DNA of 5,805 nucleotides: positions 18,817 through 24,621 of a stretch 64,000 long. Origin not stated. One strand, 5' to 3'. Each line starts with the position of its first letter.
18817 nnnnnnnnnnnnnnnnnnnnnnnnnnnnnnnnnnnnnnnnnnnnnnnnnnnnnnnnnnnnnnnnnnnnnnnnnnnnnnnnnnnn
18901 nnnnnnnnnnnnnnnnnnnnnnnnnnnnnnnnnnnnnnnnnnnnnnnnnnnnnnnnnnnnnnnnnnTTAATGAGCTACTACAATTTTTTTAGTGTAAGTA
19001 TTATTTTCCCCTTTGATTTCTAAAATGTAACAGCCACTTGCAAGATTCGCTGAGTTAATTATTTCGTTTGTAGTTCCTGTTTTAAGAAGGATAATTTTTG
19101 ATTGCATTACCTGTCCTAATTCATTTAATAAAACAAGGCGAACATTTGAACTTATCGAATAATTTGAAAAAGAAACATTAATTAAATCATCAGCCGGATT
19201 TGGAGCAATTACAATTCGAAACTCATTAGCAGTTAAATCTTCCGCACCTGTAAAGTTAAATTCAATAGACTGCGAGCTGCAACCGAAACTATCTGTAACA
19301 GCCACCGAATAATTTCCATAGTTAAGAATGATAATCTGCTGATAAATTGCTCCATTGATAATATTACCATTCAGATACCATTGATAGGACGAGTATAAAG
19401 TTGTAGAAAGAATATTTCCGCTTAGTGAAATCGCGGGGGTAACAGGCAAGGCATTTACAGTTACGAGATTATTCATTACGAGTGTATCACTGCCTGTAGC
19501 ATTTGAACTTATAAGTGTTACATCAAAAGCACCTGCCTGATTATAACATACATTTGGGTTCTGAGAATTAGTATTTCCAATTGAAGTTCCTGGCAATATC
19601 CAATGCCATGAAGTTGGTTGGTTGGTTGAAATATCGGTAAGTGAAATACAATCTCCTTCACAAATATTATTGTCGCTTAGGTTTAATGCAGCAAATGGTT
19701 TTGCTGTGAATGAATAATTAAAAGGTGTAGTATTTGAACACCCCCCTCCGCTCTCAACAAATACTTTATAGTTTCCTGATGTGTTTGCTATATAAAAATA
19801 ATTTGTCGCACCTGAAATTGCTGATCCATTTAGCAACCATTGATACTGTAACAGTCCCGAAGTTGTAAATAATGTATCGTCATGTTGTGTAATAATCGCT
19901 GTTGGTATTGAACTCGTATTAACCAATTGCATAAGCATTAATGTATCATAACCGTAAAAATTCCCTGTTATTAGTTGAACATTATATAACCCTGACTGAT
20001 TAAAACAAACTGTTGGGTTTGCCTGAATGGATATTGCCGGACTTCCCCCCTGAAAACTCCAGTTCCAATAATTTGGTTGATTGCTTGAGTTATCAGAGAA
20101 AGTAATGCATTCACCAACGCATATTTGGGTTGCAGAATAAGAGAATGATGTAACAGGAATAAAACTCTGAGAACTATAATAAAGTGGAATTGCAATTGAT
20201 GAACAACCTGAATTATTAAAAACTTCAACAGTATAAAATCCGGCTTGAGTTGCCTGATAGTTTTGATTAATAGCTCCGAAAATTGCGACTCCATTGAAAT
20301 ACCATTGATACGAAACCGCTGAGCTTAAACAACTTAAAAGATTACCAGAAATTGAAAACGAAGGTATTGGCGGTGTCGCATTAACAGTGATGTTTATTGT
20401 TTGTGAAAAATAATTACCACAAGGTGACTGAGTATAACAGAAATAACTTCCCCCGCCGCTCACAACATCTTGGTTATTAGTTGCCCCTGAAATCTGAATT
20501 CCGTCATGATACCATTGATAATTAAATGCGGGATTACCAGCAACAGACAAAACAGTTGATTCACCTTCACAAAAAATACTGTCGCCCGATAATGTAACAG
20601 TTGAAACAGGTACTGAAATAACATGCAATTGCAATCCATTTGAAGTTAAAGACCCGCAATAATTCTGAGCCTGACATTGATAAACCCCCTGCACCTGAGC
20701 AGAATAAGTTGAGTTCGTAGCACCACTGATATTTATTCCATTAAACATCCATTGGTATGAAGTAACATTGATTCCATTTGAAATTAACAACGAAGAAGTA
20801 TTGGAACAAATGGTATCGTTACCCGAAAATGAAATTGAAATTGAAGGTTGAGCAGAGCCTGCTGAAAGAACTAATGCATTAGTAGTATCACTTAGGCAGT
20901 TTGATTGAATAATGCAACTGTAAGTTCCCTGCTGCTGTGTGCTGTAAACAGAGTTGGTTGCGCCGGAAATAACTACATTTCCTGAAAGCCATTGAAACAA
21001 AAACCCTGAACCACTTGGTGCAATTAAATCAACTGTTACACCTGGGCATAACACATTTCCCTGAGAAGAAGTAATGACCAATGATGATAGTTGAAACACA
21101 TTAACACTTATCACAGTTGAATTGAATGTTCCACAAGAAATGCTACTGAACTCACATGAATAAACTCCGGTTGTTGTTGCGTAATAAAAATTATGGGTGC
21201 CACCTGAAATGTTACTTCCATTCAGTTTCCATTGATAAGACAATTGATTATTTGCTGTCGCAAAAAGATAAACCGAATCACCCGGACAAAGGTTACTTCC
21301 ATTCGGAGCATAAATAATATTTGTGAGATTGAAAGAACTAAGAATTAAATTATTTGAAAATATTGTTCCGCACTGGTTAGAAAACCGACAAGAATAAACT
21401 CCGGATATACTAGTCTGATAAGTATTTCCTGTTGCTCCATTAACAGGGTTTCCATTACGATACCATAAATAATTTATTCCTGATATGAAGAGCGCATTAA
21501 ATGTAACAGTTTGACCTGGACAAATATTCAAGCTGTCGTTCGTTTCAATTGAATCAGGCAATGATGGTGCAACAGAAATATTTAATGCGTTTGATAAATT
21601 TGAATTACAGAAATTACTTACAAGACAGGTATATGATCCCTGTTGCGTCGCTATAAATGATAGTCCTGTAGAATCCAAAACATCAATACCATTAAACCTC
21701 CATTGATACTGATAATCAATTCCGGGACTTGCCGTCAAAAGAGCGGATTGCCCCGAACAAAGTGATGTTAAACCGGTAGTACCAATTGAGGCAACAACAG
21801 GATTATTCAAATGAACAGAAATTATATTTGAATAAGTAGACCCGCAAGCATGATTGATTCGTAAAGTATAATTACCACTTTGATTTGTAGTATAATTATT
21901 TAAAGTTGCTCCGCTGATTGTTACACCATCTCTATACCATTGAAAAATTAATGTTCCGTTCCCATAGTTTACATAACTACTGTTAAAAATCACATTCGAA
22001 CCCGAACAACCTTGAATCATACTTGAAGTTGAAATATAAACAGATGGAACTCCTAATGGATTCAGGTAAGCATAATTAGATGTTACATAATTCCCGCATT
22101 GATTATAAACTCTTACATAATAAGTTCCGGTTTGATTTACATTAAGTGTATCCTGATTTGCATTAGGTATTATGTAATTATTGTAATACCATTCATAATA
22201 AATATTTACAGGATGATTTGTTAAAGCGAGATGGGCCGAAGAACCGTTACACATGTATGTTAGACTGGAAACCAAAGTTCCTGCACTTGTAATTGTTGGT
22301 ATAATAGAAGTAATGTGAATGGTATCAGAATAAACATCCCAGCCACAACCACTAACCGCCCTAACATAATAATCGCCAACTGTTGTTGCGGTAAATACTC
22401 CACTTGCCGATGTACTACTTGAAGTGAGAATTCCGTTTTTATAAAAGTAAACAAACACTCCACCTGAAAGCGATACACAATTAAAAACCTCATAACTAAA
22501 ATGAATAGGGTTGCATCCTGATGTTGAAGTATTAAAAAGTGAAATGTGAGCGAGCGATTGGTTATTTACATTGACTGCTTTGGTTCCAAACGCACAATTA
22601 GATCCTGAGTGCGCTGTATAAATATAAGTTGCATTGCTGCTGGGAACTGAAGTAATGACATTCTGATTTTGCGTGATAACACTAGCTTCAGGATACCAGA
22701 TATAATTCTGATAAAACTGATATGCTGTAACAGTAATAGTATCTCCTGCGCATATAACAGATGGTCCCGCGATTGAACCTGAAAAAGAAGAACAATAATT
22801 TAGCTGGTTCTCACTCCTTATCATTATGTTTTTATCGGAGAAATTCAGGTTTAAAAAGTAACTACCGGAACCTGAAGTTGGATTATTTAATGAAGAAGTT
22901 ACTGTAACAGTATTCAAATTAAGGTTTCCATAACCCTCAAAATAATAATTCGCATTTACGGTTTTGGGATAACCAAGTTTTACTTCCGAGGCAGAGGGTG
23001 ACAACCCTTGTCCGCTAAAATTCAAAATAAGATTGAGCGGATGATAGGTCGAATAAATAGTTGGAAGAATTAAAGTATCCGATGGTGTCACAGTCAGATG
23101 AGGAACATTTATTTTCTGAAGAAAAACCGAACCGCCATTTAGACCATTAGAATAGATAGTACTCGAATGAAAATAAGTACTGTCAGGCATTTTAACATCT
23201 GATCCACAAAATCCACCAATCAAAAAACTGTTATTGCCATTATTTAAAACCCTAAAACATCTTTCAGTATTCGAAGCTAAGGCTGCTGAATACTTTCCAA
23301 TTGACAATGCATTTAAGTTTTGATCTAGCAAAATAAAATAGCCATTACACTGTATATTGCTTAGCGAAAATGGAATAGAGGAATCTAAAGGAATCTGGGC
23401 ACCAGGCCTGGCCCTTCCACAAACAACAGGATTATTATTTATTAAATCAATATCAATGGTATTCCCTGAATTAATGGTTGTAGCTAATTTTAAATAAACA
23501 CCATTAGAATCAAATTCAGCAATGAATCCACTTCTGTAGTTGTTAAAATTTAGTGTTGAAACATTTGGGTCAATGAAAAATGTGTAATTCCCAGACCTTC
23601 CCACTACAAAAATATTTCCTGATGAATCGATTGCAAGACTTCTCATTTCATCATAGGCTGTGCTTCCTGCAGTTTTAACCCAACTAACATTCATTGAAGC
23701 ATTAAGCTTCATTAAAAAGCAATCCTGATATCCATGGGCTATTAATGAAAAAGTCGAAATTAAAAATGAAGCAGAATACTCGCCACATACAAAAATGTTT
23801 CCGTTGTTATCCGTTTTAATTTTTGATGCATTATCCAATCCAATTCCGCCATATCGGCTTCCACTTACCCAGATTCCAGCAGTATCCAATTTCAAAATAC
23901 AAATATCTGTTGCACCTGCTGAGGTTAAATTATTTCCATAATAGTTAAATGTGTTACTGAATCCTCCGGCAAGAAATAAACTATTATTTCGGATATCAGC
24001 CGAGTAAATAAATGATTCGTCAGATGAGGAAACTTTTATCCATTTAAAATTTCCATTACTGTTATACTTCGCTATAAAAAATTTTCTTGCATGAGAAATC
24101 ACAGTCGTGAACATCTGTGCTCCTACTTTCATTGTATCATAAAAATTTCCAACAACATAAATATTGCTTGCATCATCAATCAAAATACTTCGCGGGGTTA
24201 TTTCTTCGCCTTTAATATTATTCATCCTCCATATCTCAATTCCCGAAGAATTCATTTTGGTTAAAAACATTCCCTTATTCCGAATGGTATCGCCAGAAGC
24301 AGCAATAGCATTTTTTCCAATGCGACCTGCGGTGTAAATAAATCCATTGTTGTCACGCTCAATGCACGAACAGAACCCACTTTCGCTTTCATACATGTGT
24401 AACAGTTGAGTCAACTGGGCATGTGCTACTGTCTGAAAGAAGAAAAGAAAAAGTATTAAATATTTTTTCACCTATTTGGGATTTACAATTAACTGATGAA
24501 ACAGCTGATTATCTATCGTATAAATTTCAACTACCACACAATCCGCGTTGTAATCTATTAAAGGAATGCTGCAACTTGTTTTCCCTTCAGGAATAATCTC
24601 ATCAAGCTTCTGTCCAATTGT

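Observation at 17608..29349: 11.7 kb translationally coupled operon: two giant T9SS adhesin-like proteins followed by two small double-FN3 proteins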

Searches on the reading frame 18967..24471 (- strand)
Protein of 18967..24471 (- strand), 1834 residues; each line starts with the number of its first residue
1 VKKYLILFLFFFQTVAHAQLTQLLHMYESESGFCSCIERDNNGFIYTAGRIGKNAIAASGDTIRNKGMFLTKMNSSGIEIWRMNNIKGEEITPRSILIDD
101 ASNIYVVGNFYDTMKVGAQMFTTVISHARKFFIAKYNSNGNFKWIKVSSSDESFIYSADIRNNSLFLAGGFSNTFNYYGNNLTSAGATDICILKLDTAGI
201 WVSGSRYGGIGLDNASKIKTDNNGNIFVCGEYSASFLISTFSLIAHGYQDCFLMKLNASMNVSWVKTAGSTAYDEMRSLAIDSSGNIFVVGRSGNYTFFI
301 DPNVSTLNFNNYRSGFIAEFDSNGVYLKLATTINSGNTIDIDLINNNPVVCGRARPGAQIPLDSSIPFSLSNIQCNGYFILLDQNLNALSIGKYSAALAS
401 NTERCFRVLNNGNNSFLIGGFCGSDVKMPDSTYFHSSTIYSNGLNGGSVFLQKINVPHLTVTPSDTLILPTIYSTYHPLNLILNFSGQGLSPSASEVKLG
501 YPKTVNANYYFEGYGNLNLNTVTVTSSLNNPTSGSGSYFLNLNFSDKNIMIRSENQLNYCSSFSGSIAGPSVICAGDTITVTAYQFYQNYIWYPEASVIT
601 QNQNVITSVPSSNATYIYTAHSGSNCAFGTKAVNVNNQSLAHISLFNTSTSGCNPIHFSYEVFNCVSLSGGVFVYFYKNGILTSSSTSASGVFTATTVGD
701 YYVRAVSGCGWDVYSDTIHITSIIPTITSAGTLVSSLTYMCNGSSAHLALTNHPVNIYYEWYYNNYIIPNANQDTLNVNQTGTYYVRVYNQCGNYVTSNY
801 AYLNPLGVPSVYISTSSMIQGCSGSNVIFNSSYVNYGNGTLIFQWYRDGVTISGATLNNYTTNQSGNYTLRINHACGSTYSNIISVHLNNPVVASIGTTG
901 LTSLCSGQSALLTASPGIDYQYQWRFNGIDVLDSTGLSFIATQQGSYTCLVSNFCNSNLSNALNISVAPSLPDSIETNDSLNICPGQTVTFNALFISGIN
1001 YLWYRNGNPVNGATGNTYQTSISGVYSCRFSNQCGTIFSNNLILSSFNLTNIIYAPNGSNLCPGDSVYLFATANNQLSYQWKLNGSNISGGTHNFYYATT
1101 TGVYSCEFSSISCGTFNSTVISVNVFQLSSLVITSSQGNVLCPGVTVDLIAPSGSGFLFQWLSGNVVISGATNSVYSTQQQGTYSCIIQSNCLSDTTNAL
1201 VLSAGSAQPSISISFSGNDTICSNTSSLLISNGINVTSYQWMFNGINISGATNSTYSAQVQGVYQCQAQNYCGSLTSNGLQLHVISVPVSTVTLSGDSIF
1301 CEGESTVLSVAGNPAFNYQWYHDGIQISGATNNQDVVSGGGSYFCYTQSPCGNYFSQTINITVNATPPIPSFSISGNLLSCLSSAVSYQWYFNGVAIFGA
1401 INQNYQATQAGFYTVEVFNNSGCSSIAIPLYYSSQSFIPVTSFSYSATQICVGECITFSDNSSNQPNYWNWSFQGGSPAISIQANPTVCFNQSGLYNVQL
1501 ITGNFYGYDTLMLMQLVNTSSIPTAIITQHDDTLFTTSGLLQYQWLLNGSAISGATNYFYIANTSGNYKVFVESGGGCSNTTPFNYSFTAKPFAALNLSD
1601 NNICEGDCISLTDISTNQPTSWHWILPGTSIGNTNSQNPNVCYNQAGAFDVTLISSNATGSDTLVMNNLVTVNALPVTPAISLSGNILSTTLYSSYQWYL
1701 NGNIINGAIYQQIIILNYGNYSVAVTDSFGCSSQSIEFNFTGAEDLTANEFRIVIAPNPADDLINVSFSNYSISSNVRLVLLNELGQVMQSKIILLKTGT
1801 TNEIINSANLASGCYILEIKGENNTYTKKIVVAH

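Call 5: search_protein_families(library=pfam, proteins=[window:18967-24471:-], max_evalue=0.1)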
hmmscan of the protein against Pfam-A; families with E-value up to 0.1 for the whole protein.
window:18967-24471:- (1834 aa): 9 families
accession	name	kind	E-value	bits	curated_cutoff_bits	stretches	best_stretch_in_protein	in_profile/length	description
PF13895.12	Ig_2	-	5.6e-16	59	27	2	1296-1363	14-79/79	Immunoglobulin domain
PF06739.17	SBBP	-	3.7e-13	49.6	20.5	2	270-295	9-34/38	Beta-propeller repeat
PF18911.6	PKD_4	-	2.3e-10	40.8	27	2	1445-1507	9-73/85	PKD domain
PF16820.11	PKD_3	-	6.3e-10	39.2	26.3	0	1542-1573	34-65/68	PKD-like domain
PF18962.6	Por_Secre_tail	-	6.5e-10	39.6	27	1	1757-1832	3-75/75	Secretion system C-terminal sorting domain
PF00801.26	PKD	-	6.4e-08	32.9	23.5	2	1616-1667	26-77/80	PKD domain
PF13927.12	Ig_3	-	7.8e-06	26.8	30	0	809-876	2-65/78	Immunoglobulin domain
PF19081.6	Ig_7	-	0.0002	22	27.3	2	736-793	8-72/84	Ig-like domain CHU_C associated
PF07679.22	I-set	-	0.083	13.4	23.7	0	837-876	26-64/90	Immunoglobulin I-set domain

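Call 6: search_protein_families(library=ncbifam, proteins=[window:18967-24471:-], max_evalue=0.1)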
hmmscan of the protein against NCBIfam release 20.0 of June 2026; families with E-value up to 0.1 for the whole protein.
window:18967-24471:- (1834 aa): 3 families
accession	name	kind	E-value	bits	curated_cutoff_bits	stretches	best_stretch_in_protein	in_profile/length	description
NF047494.1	Lepto_SBBP_lipo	equivalog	1.6e-24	86.4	400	2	37-236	134-329/466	SBBP repeat beta-propeller lipoprotein, LipL53 family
TIGR04183.1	Por_Secre_tail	domain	8.6e-10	38.5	23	1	1755-1832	1-71/72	T9SS type A sorting domain-containing protein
TIGR02608.1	delta_60_rpt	domain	0.0013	18.5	76.5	0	274-299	1-30/55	delta-60 repeat domain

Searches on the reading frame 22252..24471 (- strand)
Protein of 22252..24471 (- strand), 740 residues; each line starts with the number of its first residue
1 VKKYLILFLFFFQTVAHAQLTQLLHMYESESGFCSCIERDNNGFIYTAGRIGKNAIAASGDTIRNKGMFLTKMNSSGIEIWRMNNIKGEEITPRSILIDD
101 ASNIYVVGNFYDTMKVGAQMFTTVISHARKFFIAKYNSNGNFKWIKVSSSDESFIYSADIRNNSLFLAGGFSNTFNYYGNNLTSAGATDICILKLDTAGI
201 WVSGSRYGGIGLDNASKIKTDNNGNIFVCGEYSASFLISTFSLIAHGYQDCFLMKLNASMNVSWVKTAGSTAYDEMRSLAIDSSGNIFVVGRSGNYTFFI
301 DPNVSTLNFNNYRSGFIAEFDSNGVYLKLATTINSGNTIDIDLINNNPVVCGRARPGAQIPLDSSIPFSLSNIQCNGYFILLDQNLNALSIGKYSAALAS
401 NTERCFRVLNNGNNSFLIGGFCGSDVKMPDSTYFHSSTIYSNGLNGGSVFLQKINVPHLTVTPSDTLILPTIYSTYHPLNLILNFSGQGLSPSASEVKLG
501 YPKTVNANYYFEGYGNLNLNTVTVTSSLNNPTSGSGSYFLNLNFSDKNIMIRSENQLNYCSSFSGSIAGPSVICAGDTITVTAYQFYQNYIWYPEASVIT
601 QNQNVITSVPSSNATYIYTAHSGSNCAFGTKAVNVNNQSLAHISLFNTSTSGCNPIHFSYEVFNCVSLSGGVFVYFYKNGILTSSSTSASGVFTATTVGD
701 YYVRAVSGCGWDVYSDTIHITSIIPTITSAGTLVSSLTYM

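Call 80: search_solved_structures(query=window:22252-24471:-, max_evalue=0.01)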
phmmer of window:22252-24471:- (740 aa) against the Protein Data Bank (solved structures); distinct sequences matched with E-value up to 0.01: 4.
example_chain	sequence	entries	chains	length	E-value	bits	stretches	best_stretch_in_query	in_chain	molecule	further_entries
7fh8_A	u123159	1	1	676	2.1e-20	75.9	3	99-291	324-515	CylK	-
7fh6_A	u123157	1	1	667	2.1e-20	75.9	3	99-291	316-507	CylK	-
7fh7_A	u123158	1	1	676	2.6e-20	75.6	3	99-291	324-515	CylK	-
7ron_A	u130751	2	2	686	5.6e-20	74.5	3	100-291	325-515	CylK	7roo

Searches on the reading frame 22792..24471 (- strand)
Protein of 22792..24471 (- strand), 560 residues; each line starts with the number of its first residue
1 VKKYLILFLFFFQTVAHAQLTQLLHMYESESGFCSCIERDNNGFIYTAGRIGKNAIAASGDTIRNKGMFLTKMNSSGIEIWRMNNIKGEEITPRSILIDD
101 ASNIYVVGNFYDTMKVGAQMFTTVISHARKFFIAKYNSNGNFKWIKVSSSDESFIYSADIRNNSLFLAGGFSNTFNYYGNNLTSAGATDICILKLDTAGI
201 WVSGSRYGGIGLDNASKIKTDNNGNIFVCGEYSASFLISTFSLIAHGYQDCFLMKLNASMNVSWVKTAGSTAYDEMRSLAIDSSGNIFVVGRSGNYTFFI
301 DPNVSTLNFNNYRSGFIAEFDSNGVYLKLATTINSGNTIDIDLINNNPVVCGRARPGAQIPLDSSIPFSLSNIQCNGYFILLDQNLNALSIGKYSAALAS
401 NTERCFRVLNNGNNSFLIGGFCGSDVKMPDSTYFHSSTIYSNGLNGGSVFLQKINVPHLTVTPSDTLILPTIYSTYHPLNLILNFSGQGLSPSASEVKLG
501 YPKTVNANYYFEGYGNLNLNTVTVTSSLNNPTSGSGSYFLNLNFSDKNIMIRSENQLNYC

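Call 35: find_homologous_proteins(query=window:22792-24471:-, max_evalue=0.00001)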
Query window:22792-24471:- (560 aa): 141 proteins with E <= 0.00001 among 8000 candidates; the best 120 are listed.
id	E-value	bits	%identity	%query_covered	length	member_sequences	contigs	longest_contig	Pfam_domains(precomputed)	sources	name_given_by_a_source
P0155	2.8e-150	519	48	100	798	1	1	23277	PF18962.8,PF06739.18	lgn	-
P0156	6.1e-149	515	47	100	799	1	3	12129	PF18962.8,PF06739.18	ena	-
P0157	1.2e-146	507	46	100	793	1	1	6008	PF18962.8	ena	-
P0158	2.3e-50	190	29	47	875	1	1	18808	PF06739.18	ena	-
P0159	9.8e-43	165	32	52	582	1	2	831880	PF03350.22,PF18962.8,PF06739.18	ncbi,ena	-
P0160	2.7e-41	160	32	54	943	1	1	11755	PF25059.2,PF06739.18,PF00041.28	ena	-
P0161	1.6e-40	157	30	56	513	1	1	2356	PF06739.18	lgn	-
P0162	3.1e-39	153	28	55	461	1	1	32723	PF06739.18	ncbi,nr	ncbi:MAG: SBBP repeat-containing protein [Bacteroidales bacterium]|nr:SBBP repeat-containing protein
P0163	4.0e-39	153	33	50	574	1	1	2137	PF18962.8,PF06739.18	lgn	-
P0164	5.2e-39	152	26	85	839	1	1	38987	PF18962.8,PF06739.18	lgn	-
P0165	2.6e-38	150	31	55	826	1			PF23598.2,PF00560.40,PF12799.14,PF13855.13,PF06739.18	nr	nr:SBBP repeat-containing protein [Candidatus Gracilibacteria bacterium]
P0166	5.4e-38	149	29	60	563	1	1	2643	PF18962.8,PF06739.18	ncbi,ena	-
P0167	6.8e-38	149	28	83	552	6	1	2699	PF18962.8,PF13860.13,PF06739.18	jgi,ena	-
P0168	2.6e-37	147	26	73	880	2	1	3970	PF13287.13,PF18962.8,PF13290.14,PF06739.18,PF03174.20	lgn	-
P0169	5.4e-37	146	29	44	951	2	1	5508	-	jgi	-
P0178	1.4e-32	131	28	53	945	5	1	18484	PF06739.18,PF00041.28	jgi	jgi:hypothetical protein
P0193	2.0e-29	121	29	52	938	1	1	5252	PF25059.2,PF06739.18,PF00041.28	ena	-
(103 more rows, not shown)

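Call 54: search_protein_families(library=pfam, proteins=[P0160, P0178, P0193, P0158], max_evalue=0.01)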
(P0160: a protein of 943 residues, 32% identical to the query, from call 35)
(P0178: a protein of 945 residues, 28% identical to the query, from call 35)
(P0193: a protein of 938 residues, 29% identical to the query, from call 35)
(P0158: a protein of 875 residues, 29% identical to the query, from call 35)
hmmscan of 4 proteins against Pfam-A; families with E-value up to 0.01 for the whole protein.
P0160 (943 aa): 5 families
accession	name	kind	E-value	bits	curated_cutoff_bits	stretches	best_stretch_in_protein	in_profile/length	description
PF06739.17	SBBP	-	1.5e-29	102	20.5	5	430-458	2-31/38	Beta-propeller repeat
PF00041.27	fn3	-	1.5e-14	54.4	25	2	634-715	2-79/84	Fibronectin type III domain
PF25059.1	FN3_DSCAM-DSCAML_C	-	1.3e-05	25.8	39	0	683-724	43-82/89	DSCAM/DSCAML C-terminal Fn3-like domain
PF13540.12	RCC1_2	-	0.00014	22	22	0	52-66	10-24/30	Regulator of chromosome condensation (RCC1) repeat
PF00993.25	MHC_II_alpha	-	0.0072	16.5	23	0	48-84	26-62/81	Class II histocompatibility antigen, alpha domain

P0178 (945 aa): 5 families
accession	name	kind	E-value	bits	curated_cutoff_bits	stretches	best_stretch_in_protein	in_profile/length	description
PF06739.17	SBBP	-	1.2e-19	70.4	20.5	3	99-127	2-31/38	Beta-propeller repeat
PF00041.27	fn3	-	4.9e-13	49.5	25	2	636-715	2-76/84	Fibronectin type III domain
PF25059.1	FN3_DSCAM-DSCAML_C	-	0.00016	22.4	39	0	685-717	43-75/89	DSCAM/DSCAML C-terminal Fn3-like domain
PF13540.12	RCC1_2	-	0.00035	20.7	22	0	47-61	10-24/30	Regulator of chromosome condensation (RCC1) repeat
PF00993.25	MHC_II_alpha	-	0.0037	17.4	23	0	43-80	26-63/81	Class II histocompatibility antigen, alpha domain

P0193 (938 aa): 5 families
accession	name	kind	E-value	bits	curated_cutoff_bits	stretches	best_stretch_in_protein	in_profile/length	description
PF06739.17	SBBP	-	3.3e-23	81.8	20.5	3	103-131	2-31/38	Beta-propeller repeat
PF00041.27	fn3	-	8.4e-18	64.8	25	1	640-717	2-75/84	Fibronectin type III domain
PF25059.1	FN3_DSCAM-DSCAML_C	-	1.2e-06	29.2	39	0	665-722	16-76/89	DSCAM/DSCAML C-terminal Fn3-like domain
PF16656.11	Pur_ac_phosph_N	-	7.6e-05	23.6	30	1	644-717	4-86/93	Purple acid Phosphatase, N-terminal domain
PF22352.2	K319L-like_PKD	-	0.0081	16.6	27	0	655-720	13-78/84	K319L-like, PKD domain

P0158 (875 aa): 1 family
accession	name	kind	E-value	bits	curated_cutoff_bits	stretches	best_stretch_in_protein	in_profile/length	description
PF06739.17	SBBP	-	1.9e-31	108.2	20.5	6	303-332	1-31/38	Beta-propeller repeat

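Call 63: find_encoding_contigs(protein=P0157, flank=10000, max_places=3)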
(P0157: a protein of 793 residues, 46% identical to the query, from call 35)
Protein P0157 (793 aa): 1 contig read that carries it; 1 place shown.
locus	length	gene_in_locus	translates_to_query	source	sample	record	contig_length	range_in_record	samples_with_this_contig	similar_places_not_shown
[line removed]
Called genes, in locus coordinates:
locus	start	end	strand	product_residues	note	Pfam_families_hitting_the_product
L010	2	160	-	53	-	?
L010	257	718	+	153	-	PF02590:SPOUT_MTase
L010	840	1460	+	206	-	PF01694:Rhomboid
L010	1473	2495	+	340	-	PF00155:Aminotran_1_2, PF01212:Beta_elim_lyase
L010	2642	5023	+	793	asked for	PF18962:Por_Secre_tail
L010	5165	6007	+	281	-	?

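Call 64: find_encoding_contigs(protein=P0164, flank=10000, max_places=3)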
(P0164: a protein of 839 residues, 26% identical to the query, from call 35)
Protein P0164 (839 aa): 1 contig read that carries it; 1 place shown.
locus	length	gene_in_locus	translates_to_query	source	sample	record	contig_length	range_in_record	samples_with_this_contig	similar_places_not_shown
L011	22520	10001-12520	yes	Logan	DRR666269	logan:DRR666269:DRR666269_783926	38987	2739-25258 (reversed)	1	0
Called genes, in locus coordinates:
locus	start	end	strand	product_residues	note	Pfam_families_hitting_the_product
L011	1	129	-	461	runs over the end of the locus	PF02321:OEP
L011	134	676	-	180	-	PF00440:TetR_N (weak)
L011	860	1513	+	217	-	PF00801:PKD, PF18911:PKD_4, PF18962:Por_Secre_tail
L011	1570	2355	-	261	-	-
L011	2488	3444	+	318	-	PF05448:AXE1 (faint), PF02129:Peptidase_S15 (faint), PF12146:Hydrolase_4, PF00561:Abhydrolase_1 (weak), PF00326:Peptidase_S9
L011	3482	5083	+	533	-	PF13374:TPR_10 (faint), PF13424:TPR_12 (weak)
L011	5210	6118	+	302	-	PF18962:Por_Secre_tail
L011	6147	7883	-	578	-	PF01336:tRNA_anti-codon, PF00152:tRNA-synt_2, PF02938:GAD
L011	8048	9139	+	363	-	PF03150:CCP_MauG, PF00034:Cytochrom_C (faint)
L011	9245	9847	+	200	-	-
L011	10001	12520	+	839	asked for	PF06739:SBBP (faint), PF18962:Por_Secre_tail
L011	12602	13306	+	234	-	PF00912:Transgly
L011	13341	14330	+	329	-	PF01118:Semialdhyde_dh, PF02800:Gp_dh_C (faint), PF02774:Semialdhyde_dhC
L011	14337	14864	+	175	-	-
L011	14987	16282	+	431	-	PF18962:Por_Secre_tail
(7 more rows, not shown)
